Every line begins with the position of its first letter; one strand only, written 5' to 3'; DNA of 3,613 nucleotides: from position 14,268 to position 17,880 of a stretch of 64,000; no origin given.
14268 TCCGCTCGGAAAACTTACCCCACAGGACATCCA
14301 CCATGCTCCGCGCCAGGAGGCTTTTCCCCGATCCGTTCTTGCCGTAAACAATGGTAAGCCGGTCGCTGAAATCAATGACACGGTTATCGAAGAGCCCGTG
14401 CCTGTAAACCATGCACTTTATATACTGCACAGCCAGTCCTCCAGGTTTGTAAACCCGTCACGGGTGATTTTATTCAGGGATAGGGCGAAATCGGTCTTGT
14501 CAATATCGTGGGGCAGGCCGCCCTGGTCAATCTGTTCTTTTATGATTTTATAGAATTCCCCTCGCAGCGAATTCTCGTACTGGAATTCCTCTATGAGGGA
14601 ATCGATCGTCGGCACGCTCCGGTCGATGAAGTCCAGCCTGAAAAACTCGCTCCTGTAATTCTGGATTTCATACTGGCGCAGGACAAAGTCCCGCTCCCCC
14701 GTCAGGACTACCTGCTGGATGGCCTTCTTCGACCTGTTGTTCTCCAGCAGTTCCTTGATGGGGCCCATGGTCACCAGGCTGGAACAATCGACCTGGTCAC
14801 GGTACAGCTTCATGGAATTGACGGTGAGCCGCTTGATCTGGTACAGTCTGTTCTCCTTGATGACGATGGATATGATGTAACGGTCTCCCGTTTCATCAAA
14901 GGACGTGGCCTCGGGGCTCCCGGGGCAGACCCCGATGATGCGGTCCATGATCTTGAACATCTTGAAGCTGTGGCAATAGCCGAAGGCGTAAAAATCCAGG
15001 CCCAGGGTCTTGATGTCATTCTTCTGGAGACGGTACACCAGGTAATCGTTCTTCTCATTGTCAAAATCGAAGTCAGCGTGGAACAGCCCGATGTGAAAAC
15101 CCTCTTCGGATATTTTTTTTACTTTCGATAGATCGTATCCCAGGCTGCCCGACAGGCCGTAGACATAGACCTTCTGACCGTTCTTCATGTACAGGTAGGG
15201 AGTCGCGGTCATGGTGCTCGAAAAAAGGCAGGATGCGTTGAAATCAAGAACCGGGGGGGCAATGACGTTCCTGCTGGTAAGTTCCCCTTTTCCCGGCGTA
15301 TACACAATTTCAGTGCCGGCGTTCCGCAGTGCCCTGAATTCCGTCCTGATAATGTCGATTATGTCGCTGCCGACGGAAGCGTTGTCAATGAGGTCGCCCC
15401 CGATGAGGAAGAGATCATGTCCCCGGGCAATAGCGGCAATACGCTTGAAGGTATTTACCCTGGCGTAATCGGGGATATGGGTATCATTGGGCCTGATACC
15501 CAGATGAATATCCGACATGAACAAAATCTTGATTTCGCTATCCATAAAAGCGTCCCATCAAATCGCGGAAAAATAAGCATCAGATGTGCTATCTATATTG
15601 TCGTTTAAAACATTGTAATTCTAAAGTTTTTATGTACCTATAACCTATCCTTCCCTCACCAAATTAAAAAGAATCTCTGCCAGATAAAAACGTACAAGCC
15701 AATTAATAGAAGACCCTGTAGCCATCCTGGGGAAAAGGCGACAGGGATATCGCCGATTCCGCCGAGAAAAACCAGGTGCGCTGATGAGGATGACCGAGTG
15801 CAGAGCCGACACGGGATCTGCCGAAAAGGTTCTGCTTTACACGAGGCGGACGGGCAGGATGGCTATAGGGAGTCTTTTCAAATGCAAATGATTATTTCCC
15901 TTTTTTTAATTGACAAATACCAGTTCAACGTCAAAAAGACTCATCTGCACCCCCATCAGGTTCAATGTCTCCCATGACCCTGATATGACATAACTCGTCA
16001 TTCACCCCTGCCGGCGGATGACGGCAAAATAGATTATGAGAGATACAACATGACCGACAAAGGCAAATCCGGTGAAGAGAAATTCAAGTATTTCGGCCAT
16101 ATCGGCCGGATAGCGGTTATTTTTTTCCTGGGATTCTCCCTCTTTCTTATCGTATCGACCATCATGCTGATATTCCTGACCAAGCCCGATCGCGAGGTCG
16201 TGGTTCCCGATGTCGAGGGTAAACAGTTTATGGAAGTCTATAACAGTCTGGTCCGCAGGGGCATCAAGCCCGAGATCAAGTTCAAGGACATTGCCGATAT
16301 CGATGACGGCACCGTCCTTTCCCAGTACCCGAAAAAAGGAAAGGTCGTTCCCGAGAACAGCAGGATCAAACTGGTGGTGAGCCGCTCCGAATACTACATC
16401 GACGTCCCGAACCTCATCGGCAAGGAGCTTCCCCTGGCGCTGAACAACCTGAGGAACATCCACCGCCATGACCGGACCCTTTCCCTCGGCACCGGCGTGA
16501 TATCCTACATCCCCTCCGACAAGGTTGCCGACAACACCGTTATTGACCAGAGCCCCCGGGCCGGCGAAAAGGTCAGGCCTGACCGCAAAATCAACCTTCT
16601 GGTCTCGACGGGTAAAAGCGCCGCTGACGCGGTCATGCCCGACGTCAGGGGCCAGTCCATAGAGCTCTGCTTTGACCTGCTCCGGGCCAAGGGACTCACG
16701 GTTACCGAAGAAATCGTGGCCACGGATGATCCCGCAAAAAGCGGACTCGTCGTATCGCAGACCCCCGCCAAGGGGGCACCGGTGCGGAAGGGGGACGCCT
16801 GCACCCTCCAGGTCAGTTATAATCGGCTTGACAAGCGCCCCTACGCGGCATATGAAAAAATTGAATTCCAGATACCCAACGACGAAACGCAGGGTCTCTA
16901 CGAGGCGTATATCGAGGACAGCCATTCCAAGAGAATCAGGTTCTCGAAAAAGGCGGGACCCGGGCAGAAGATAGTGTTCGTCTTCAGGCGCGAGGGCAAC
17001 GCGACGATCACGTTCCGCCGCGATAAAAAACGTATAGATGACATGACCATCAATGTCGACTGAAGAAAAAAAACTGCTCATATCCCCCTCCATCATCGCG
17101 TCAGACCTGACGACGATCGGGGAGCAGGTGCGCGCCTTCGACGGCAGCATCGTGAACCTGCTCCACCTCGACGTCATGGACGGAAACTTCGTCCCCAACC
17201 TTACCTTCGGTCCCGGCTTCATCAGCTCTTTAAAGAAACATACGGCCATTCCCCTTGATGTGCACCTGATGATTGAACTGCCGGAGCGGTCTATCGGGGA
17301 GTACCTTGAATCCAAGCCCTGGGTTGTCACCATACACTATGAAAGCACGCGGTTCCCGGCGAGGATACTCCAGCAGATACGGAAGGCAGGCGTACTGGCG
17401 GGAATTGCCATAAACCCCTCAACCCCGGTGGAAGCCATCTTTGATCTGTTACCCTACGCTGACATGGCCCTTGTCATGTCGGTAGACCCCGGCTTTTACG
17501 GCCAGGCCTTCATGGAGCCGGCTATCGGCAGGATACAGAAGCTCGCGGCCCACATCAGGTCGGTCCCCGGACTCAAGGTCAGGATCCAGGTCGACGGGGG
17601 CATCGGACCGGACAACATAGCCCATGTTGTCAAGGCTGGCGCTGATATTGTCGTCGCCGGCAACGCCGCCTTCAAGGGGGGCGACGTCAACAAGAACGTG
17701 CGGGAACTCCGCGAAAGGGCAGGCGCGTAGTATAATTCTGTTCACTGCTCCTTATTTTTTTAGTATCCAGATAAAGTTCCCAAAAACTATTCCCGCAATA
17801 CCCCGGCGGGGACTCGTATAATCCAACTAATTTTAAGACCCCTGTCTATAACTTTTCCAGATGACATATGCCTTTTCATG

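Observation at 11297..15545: Translationally coupled operon: degenerate Mre11/SbcD-like phosphoesterase, membrane-inserted Rad50/SbcC-like ATPase and TPR-like protein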

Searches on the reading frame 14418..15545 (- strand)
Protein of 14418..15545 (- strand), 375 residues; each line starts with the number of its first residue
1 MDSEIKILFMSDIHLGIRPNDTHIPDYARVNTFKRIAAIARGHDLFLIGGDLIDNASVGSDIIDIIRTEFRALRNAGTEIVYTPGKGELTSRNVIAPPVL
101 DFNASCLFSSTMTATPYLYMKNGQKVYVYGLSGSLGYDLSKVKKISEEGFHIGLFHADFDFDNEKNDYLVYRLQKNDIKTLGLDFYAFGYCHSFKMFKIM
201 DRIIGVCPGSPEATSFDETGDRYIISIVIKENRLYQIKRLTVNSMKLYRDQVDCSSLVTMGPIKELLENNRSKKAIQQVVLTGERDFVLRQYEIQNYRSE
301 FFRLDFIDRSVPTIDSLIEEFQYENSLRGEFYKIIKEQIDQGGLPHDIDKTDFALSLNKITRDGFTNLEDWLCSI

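Call 3: search_protein_families(library=pfam, proteins=[window:14418-15545:-], max_evalue=1)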
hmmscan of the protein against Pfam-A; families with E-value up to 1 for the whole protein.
window:14418-15545:- (375 aa): 3 families
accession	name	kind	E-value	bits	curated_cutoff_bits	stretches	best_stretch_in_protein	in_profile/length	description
PF00149.33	Metallophos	-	4.5e-05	24.4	21.5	1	5-85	1-68/191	Calcineurin-like phosphoesterase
PF12850.12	Metallophos_2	-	0.00051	20.5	27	1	138-220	70-144/154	Calcineurin-like phosphoesterase superfamily domain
PF13051.11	DUF3912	-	0.14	12.9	23.1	0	123-178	16-73/92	Protein of unknown function (DUF3912)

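Call 4: search_protein_families(library=ncbifam, proteins=[window:14418-15545:-], max_evalue=1)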
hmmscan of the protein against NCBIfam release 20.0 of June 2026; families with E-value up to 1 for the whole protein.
window:14418-15545:- (375 aa): 5 families
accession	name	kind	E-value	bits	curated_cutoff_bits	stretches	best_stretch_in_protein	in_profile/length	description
NF041031.1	Mre11_Sulfo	equivalog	1e-05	25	500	1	6-304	1-310/374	DNA double-strand break repair protein Mre11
TIGR00619.1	sbcd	subfamily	0.00011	22.1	77.65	1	6-87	2-85/252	exonuclease subunit SbcD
TIGR00583.1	mre11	equivalog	0.00084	18.4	434.6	1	4-55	3-55/405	DNA repair protein (mre11)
NF008206.2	PRK10966.1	equivalog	0.014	14.5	450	1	184-246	222-283/380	exonuclease subunit SbcD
NF007762.0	PRK10444.1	equivalog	0.043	13.4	368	1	92-161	53-115/250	HAD-IIA family hydrolase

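Call 5: search_protein_families(library=padloc, proteins=[window:14418-15545:-], max_evalue=1)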
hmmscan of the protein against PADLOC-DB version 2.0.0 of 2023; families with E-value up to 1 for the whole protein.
window:14418-15545:- (375 aa): 0 families

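Call 39: find_homologous_proteins(query=window:14418-15545:-, max_evalue=0.001)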
Query window:14418-15545:- (375 aa): 121 proteins with E <= 0.001 among 2532 candidates; the best 120 are listed.
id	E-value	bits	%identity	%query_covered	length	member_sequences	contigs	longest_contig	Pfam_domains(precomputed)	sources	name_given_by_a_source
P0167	3.1e-240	814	95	100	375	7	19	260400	-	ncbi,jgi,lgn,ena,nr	ncbi:MAG TPA: metallophosphoesterase [Spirochaetota bacterium]|nr:metallophosphoesterase [Spirochaet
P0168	9.8e-229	777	89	100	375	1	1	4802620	PF00149.34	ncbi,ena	-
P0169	1.1e-224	763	87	100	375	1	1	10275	PF00149.34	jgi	jgi:DNA repair exonuclease SbcCD nuclease subunit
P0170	5.8e-219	745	84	100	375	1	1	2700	PF00149.34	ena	-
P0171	1.5e-218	743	85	100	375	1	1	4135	PF00149.34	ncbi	-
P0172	2.1e-217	739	85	100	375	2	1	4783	PF00149.34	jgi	-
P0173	2.3e-216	736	85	100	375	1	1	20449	-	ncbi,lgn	-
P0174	4.6e-215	732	83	100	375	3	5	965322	PF00149.34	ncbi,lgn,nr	ncbi:MAG: metallophosphoesterase [Spirochaetes bacterium]|nr:metallophosphoesterase [Spirochaetota b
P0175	1.1e-202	691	79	98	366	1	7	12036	-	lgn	-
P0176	3.3e-196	670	75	100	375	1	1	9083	PF00149.34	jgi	jgi:DNA repair exonuclease SbcCD nuclease subunit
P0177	1.2e-192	658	75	100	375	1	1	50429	PF00149.34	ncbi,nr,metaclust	ncbi:MAG: hypothetical protein A2176_12855 [Spirochaetes bacterium RBG_13_51_14]|nr:MAG: hypothetica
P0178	1.6e-192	658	74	100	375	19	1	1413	PF00149.34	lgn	-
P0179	2.2e-188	644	73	100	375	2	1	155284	PF00149.34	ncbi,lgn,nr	ncbi:MAG: metallophosphoesterase [Spirochaetes bacterium]|nr:metallophosphoesterase [Spirochaetota b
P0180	1.1e-184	632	70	100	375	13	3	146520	PF00149.34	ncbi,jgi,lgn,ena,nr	ncbi:MAG TPA: metallophosphoesterase [Spirochaetota bacterium]|nr:metallophosphoesterase [Spirochaet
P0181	1.1e-181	622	72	100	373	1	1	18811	-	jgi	jgi:DNA repair exonuclease SbcCD nuclease subunit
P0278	4.2e-7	47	24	95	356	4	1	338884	PF12850.13,PF00149.34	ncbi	-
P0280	1.5e-6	46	25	88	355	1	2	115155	PF12850.13,PF00149.34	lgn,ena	-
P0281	2.8e-6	45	24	88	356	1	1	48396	PF00149.34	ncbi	-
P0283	1.1e-5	43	22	91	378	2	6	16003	PF12850.13,PF00149.34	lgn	-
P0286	6.5e-4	37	26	89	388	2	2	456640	PF00149.34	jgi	jgi:DNA repair exonuclease SbcCD nuclease subunit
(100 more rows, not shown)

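Call 40: find_encoding_contigs(protein=P0278, flank=6000, max_places=2)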
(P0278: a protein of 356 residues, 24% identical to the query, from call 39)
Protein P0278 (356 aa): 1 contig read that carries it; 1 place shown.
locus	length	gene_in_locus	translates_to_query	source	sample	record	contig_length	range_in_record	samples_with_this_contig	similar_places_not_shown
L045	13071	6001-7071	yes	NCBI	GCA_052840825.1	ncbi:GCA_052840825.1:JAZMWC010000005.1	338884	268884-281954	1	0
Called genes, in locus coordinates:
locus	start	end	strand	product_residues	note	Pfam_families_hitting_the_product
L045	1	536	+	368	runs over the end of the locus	PF01098:FTSW_RODA_SPOVE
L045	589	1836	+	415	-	PF00275:EPSP_synthase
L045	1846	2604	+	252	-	-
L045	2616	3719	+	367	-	PF14450:FtsA (faint), PF11104:PilM_2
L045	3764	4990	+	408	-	PF00091:Tubulin, PF12327:FtsZ_C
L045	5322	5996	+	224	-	PF02390:Methyltransf_4, PF13649:Methyltransf_25 (weak)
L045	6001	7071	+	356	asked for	PF00149:Metallophos, PF12850:Metallophos_2 (weak)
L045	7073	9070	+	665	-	PF02463:SMC_N, PF13175:AAA_15 (faint)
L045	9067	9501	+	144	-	-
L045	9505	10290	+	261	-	PF04909:Amidohydro_2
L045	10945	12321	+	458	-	PF00682:HMGL-like, PF08502:LeuA_dimer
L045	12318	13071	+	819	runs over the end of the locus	PF01261:AP_endonuc_2, PF00501:AMP-binding, PF13193:AMP-binding_C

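Call 41: find_encoding_contigs(protein=P0286, flank=6000, max_places=2)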
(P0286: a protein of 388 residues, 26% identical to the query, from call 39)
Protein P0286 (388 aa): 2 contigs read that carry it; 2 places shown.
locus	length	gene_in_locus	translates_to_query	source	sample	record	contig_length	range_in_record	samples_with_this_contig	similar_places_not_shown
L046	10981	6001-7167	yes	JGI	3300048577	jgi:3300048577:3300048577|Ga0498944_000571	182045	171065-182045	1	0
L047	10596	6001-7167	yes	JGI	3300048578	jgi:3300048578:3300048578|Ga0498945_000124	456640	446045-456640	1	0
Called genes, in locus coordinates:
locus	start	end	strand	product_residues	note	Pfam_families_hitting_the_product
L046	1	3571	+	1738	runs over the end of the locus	PF00069:Pkinase (weak), PF13191:AAA_16, PF25503:TPR_CHK1, PF01590:GAF, PF13185:GAF_2, PF13492:GAF_3 (weak), PF00512:HisKA, PF02518:HATPase_c, +2 more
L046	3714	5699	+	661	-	PF00456:Transketolase_N, PF02779:Transket_pyr, PF22613:Transketolase_C_1, PF02780:Transketolase_C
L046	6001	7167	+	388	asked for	PF00149:Metallophos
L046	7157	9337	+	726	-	PF02463:SMC_N (faint), PF13476:AAA_23, PF13514:AAA_27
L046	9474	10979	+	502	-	?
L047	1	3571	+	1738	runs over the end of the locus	PF00069:Pkinase (weak), PF13191:AAA_16, PF25503:TPR_CHK1, PF01590:GAF, PF13185:GAF_2, PF13492:GAF_3 (weak), PF00512:HisKA, PF02518:HATPase_c, +2 more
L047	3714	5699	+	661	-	PF00456:Transketolase_N, PF02779:Transket_pyr, PF22613:Transketolase_C_1, PF02780:Transketolase_C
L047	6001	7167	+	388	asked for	PF00149:Metallophos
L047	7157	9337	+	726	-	PF02463:SMC_N (faint), PF13476:AAA_23, PF13514:AAA_27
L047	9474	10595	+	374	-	?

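Call 47: search_solved_structures(query=A2, max_evalue=0.01, show_alignments=2)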
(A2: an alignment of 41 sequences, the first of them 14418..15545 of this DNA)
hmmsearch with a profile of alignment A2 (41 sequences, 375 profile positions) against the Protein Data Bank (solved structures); distinct sequences matched with E-value up to 0.01: 31.
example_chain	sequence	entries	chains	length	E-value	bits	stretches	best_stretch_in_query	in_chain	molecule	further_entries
4o24_A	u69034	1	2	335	1e-09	41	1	3-132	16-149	Exonuclease, putative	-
2q8u_A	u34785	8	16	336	1e-09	41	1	3-132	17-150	Exonuclease, putative | Nuclease SbcCD subunit D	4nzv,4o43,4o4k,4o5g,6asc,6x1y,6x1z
3auz_A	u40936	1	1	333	1.2e-09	40.8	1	9-269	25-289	DNA double-strand break repair protein mre11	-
4tug_C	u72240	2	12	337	1.3e-09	40.7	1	9-269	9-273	DNA double-strand break repair protein Mre11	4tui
6s6v_A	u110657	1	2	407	1.5e-09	40.5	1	6-107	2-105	Nuclease SbcCD subunit D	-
4lty_C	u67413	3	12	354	2.1e-09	40.1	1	5-108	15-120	Exonuclease subunit SbcD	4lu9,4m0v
7yzo_A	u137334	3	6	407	2.2e-09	39.9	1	6-107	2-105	Nuclease SbcCD subunit D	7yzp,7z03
6s85_A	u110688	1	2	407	2.5e-09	39.8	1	6-107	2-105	Nuclease SbcCD subunit D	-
4yke_A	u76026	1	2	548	3.3e-09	39.4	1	4-70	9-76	Mre11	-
3av0_A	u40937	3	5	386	3.4e-09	39.3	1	9-337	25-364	DNA double-strand break repair protein mre11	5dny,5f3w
3qg5_C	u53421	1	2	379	3.7e-09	39.2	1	6-132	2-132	Mre11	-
3thn_A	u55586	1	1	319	6.4e-09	38.4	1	6-132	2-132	Exonuclease, putative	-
7zr1_A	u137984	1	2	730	6.5e-09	38.4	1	4-70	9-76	Double-strand break repair protein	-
3tho_B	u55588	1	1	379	6.5e-09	38.4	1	6-132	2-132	Exonuclease, putative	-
3t1i_A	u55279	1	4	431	4.3e-08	35.7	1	3-67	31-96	Double-strand break repair protein MRE11A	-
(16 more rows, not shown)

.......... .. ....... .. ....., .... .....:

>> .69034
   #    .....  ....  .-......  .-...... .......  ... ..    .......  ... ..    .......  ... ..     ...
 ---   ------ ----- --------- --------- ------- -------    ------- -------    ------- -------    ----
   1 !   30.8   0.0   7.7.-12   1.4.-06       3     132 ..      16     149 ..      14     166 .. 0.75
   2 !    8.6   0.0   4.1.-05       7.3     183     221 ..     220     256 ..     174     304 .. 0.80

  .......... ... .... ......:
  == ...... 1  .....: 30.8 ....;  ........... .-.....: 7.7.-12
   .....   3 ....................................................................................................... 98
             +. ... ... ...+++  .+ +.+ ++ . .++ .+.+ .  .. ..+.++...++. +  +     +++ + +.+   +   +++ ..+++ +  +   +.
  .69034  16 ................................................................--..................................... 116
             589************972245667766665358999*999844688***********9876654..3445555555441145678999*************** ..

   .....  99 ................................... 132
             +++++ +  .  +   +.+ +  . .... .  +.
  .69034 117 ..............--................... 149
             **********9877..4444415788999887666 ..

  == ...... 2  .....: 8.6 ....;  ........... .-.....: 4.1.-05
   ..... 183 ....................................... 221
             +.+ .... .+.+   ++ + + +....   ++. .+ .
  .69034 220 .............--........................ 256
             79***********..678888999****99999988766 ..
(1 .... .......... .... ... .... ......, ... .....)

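Call 61: search_protein_families(library=pfam, proteins=[L046:7157-9337:+, L045:7073-9070:+], max_evalue=0.001)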
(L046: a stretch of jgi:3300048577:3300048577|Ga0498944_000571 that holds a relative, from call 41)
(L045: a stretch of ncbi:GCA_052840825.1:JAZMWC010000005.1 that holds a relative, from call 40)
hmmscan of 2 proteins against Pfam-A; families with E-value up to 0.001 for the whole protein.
L046:7157-9337:+ (726 aa): 3 families
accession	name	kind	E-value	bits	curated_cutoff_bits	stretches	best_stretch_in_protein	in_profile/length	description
PF13476.12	AAA_23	-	1.5e-15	58.9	27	1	5-212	1-197/201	AAA domain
PF13514.12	AAA_27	-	4.1e-10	40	22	1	1-56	1-59/206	AAA domain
PF02463.25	SMC_N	-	2.8e-07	30.6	40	1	2-107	1-115/220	RecF/RecN/SMC N terminal domain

L045:7073-9070:+ (665 aa): 3 families
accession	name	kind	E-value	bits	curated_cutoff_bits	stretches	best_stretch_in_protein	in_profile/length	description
PF02463.25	SMC_N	-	1.1e-09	38.4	40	1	3-659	2-197/220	RecF/RecN/SMC N terminal domain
PF13175.12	AAA_15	-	6.6e-07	29.7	32.1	1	1-297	1-275/374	AAA ATPase domain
PF13514.12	AAA_27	-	0.00013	22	22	1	1-53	1-56/206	AAA domain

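Call 71: find_encoding_contigs(protein=P0280, flank=5000, max_places=1)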
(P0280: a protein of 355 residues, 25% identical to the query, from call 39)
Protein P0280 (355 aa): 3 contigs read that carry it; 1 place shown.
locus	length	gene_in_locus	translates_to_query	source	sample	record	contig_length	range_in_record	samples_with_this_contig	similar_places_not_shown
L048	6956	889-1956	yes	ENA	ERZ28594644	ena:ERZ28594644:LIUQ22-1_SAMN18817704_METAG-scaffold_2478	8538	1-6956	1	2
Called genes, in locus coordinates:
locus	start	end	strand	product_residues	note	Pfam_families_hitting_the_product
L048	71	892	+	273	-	PF10114:PocR, PF00165:HTH_AraC (weak), PF12833:HTH_18, PF00165:HTH_AraC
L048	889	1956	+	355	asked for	PF00149:Metallophos, PF12850:Metallophos_2 (weak)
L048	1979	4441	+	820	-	PF02463:SMC_N (faint), PF13476:AAA_23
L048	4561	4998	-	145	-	PF22769:DCD, PF00692:dUTPase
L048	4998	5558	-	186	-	PF13353:Fer4_12, PF04055:Radical_SAM (weak)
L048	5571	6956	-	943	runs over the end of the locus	PF00005:ABC_tran (faint), PF02463:SMC_N (faint), PF03193:RsgA_GTPase (faint), PF13191:AAA_16 (faint), PF13304:AAA_21 (faint), PF13555:AAA_29 (faint), PF17760:UvrA_inter, PF17755:UvrA_DNA-bind, +1 more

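Call 72: find_encoding_contigs(protein=P0283, flank=5000, max_places=1)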
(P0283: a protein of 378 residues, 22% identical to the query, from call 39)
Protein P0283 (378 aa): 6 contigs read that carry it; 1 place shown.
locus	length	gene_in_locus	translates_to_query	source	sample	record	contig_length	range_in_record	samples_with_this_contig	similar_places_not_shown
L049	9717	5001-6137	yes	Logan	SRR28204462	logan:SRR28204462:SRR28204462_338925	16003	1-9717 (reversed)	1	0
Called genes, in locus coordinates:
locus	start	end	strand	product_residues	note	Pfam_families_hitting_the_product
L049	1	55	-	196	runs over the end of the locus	PF01195:Pept_tRNA_hydro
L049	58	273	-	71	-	PF07866:DUF1653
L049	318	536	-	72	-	-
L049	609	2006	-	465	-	PF02127:Peptidase_M18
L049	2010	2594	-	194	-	PF01121:CoaE, PF13238:AAA_18 (weak)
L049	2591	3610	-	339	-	PF01300:Sua5_yciO_yrdC, PF03481:Sua5_C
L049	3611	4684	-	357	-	PF03462:PCRF, PF00472:RF-1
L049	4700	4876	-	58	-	PF06107:DUF951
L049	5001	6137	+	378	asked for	PF00149:Metallophos, PF12850:Metallophos_2 (weak)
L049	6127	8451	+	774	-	PF02463:SMC_N (faint), PF13175:AAA_15, PF13476:AAA_23, PF13514:AAA_27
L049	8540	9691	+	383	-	PF00583:Acetyltransf_1 (faint), PF13527:Acetyltransf_9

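Call 73: find_encoding_contigs(protein=P0281, flank=5000, max_places=1)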
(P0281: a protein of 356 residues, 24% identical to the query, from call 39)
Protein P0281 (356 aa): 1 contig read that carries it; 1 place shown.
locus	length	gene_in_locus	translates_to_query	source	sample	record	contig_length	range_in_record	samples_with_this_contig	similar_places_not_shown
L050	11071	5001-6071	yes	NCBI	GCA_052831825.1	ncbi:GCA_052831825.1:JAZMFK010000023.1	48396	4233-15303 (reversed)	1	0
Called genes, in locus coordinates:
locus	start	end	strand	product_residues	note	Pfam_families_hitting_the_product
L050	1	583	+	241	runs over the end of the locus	PF21778:DUF6873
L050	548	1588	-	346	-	PF01594:AI-2E_transport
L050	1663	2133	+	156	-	PF00160:Pro_isomerase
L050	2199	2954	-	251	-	PF01182:Glucosamine_iso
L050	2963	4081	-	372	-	PF01636:APH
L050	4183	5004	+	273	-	PF10114:PocR, PF00165:HTH_AraC (weak), PF12833:HTH_18, PF00165:HTH_AraC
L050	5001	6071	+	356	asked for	PF00149:Metallophos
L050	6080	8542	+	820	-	PF02463:SMC_N (faint), PF13175:AAA_15 (weak)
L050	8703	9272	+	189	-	PF00440:TetR_N (faint)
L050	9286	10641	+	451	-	PF04973:NMN_transporter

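Call 75: search_protein_families(library=pfam, proteins=[L045:9067-9501:+], max_evalue=0.001)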
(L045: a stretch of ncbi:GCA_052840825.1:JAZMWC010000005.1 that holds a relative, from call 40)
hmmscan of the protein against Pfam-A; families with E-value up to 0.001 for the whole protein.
L045:9067-9501:+ (144 aa): 0 families

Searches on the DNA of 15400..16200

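Call 33: search_rna_families(source=window, start=15400, end=16200, threshold=evalue, max_evalue=1)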
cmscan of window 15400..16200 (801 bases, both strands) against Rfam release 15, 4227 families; matches with E-value up to 1: 0.
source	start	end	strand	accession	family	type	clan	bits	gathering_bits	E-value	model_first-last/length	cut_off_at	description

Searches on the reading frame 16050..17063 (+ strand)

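Call 75: search_protein_families(library=pfam, proteins=[window:16050-17063:+], max_evalue=0.001)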
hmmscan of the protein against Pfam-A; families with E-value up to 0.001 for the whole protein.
window:16050-17063:+ (337 aa): 1 family
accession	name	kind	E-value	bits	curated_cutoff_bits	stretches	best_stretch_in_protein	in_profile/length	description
PF03793.24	PASTA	-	9.5e-39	131.6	23.2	3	50-111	1-63/64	PASTA domain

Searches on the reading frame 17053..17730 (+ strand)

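Call 75: search_protein_families(library=pfam, proteins=[window:17053-17730:+], max_evalue=0.001)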
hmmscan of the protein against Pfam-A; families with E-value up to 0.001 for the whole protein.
window:17053-17730:+ (225 aa): 1 family
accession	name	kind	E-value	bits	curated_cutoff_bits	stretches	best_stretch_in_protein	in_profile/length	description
PF00834.25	Ribul_P_3_epim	-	9.3e-64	214.9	21.1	1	10-207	2-198/198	Ribulose-phosphate 3 epimerase family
